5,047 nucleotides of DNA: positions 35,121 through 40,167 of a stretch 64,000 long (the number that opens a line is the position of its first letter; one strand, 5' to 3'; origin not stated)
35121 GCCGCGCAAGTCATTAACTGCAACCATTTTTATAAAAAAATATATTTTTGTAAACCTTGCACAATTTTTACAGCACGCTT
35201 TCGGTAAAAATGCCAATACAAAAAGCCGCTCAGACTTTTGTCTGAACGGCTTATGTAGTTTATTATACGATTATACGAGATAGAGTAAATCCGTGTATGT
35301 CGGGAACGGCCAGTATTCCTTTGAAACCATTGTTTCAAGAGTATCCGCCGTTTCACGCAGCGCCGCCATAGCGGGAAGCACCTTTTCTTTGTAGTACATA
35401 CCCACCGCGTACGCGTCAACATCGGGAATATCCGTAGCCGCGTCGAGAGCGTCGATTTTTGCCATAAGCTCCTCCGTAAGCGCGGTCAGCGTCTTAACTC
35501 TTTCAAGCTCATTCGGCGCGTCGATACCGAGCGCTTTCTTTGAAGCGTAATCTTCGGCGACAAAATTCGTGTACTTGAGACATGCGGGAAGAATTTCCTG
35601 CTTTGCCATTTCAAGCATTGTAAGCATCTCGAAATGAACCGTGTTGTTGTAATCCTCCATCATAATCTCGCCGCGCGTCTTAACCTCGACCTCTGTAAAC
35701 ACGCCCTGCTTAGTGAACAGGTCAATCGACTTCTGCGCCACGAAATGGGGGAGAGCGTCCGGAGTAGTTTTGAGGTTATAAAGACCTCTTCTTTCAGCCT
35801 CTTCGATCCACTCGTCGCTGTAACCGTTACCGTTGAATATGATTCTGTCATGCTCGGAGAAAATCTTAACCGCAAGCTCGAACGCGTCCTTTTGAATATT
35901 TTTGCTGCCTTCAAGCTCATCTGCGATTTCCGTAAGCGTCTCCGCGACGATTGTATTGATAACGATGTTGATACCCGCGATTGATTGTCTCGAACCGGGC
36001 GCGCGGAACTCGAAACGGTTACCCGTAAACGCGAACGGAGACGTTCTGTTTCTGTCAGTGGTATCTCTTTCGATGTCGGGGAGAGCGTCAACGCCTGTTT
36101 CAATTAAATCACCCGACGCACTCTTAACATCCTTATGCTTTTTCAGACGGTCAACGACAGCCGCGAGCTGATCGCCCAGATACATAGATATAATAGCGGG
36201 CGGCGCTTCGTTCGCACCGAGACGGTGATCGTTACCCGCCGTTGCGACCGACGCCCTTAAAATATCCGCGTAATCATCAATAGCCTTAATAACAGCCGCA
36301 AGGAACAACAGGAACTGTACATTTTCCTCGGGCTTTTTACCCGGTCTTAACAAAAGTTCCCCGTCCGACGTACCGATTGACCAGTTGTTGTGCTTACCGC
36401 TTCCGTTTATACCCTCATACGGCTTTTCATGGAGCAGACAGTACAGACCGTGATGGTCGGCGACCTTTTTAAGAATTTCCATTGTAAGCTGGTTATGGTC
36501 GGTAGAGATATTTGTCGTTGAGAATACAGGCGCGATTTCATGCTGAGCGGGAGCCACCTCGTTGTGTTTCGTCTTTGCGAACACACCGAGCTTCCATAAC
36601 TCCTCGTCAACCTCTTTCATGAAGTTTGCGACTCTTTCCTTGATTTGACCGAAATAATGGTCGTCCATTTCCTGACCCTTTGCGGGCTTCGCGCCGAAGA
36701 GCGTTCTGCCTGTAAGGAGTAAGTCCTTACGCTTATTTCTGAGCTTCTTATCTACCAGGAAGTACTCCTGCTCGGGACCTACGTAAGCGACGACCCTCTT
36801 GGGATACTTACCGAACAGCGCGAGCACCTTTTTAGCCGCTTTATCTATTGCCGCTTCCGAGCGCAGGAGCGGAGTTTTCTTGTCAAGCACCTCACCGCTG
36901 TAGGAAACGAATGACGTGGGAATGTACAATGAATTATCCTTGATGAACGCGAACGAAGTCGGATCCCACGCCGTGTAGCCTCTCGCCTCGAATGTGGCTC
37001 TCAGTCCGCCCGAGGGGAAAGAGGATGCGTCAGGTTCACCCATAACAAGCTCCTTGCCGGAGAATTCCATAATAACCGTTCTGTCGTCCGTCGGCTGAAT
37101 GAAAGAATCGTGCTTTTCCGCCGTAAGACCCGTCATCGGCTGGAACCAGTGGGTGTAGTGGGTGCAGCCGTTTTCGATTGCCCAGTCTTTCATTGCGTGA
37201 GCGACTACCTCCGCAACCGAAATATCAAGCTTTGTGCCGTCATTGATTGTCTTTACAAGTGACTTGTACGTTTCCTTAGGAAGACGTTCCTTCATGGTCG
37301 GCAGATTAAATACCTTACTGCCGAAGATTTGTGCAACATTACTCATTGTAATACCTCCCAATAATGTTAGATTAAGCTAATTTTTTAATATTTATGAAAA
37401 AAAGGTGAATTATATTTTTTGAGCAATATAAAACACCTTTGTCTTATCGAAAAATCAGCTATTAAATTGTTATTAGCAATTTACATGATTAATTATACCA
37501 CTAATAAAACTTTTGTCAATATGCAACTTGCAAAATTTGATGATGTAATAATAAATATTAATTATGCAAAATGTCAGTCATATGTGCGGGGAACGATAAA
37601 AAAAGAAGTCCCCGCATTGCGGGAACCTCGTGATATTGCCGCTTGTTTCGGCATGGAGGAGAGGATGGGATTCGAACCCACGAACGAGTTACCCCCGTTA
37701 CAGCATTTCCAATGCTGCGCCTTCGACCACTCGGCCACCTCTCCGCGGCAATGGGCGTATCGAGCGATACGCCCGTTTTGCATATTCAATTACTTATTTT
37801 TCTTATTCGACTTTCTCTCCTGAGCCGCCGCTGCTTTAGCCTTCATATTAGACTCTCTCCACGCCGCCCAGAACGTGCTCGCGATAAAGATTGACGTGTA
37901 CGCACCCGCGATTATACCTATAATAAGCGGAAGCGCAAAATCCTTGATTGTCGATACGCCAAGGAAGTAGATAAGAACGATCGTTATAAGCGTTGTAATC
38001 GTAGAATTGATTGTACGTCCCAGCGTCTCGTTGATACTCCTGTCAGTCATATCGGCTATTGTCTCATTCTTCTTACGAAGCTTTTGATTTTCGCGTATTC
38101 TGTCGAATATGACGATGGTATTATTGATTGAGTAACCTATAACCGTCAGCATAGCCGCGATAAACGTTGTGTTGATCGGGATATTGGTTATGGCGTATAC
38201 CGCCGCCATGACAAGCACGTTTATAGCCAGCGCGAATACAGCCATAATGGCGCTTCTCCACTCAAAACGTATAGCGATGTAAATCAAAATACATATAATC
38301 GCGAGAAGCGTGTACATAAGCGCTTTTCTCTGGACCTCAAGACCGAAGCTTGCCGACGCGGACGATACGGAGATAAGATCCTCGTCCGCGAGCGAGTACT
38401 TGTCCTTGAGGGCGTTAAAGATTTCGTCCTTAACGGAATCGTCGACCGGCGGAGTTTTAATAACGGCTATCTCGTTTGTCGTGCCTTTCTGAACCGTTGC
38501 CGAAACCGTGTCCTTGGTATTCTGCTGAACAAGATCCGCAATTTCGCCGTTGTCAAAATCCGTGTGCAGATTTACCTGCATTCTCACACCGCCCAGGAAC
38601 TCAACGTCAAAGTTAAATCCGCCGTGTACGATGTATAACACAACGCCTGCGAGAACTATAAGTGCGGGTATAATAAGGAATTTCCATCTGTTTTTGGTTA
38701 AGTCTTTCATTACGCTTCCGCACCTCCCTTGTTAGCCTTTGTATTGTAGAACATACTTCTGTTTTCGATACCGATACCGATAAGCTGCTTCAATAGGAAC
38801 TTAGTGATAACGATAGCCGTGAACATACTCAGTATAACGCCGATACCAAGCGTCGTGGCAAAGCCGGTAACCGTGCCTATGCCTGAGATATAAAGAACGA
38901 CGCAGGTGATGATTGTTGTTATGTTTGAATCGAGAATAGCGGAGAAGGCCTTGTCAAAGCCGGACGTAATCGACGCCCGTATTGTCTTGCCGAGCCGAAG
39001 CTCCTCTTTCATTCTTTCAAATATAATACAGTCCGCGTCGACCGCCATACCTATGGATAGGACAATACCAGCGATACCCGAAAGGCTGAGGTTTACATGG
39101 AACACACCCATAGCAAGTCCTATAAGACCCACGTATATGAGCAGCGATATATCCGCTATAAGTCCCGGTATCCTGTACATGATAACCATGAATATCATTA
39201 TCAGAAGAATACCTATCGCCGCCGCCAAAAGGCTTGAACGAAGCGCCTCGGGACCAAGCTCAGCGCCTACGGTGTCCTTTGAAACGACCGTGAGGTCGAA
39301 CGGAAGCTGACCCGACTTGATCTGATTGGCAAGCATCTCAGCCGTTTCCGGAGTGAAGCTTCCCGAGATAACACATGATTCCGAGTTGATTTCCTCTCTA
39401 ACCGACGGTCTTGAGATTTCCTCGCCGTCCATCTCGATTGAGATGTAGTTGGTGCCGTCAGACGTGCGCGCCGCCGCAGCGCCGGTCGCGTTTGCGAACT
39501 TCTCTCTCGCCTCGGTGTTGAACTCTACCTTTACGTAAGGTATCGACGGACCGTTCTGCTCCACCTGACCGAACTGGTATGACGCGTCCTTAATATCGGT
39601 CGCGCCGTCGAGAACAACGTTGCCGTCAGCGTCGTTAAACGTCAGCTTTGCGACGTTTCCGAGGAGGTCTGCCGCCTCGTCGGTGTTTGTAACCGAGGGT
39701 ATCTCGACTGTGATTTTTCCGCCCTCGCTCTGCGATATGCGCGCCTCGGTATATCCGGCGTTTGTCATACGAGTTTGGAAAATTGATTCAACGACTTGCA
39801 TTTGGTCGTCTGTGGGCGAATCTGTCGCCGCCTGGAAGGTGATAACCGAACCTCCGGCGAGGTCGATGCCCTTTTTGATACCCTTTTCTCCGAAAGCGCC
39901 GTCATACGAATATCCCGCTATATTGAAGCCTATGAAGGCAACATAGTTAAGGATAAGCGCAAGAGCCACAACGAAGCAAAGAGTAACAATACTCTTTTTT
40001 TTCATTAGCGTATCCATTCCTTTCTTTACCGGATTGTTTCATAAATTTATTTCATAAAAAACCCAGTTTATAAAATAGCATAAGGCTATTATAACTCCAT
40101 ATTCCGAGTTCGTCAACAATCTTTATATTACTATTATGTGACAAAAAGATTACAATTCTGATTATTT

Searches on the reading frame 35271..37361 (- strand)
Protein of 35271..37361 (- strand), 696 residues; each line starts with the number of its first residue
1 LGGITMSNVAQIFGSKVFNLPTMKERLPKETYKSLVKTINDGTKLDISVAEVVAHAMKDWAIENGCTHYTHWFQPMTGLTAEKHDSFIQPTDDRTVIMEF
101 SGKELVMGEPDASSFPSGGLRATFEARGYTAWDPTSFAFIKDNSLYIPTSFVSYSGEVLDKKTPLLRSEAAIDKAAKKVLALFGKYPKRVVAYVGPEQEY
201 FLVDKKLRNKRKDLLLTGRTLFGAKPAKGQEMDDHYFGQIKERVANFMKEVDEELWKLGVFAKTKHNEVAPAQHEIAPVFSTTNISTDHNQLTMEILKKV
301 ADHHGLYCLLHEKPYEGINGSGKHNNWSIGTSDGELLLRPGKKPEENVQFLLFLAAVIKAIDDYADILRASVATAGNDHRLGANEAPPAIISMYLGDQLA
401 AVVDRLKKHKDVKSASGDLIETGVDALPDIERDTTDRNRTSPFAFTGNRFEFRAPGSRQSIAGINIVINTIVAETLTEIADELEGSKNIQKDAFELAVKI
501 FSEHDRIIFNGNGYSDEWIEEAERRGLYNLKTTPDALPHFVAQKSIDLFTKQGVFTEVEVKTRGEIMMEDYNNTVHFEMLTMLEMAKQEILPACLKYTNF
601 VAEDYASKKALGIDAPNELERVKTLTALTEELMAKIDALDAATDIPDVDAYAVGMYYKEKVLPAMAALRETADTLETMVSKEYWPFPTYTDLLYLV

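Call 12: search_protein_families(library=pfam, proteins=[window:35271-37361:-], max_evalue=0.001)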
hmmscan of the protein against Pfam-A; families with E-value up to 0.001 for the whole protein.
window:35271-37361:- (696 aa): 3 families
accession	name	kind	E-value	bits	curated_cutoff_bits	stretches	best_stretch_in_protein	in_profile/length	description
PF12437.13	GSIII_N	-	4.3e-80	267.4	25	1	10-168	2-160/160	Glutamine synthetase type III N terminal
PF18318.6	Gln-synt_C-ter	-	2.5e-41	140.6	22.7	1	495-609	4-118/118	Glutamine synthetase C-terminal domain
PF00120.29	Gln-synt_C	-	4.6e-21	75.7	24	1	190-372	20-199/344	Glutamine synthetase, catalytic domain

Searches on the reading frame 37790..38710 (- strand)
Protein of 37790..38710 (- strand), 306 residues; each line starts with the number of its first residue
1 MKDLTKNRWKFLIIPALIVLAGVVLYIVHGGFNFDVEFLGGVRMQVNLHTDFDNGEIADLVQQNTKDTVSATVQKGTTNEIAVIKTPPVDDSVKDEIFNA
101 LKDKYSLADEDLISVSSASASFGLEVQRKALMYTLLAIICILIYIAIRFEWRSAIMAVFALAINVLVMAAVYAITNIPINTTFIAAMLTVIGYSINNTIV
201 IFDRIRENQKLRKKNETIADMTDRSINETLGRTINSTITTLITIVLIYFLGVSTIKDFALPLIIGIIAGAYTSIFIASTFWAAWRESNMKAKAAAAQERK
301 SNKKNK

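Call 12: search_protein_families(library=pfam, proteins=[window:37790-38710:-], max_evalue=0.001)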
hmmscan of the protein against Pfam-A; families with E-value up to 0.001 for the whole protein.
window:37790-38710:- (306 aa): 2 families
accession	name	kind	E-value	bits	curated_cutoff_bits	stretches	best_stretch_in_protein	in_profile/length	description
PF02355.23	SecD_SecF_C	-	9e-56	188.7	20.5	1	109-286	12-188/189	Protein export membrane protein SecD/SecF, C-terminal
PF18949.5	DUF5693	-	0.0002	20.4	29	1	108-254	294-422/609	Family of unknown function (DUF5693)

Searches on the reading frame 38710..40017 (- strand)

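Call 12: search_protein_families(library=pfam, proteins=[window:38710-40017:-], max_evalue=0.001)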
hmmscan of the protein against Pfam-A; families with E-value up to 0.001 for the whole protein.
window:38710-40017:- (435 aa): 5 families
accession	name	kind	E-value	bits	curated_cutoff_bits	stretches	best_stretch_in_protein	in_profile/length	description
PF22599.2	SecDF_P1_head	-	3.2e-16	59.7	27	1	134-239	19-113/114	SecDF, P1 head subdomain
PF02355.23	SecD_SecF_C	-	3.4e-16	59.7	20.5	1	241-412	12-186/189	Protein export membrane protein SecD/SecF, C-terminal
PF21760.3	SecD_1st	-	1.4e-09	37.6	27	1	77-131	5-59/60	Protein translocase subunit SecDF, P1 domain, N-terminal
PF03176.21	MMPL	-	4.1e-09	36.3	20.5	1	261-402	144-292/333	MMPL family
PF07549.19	Sec_GG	-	8e-05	22.5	20.3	1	41-64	2-25/28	SecD/SecF GG Motif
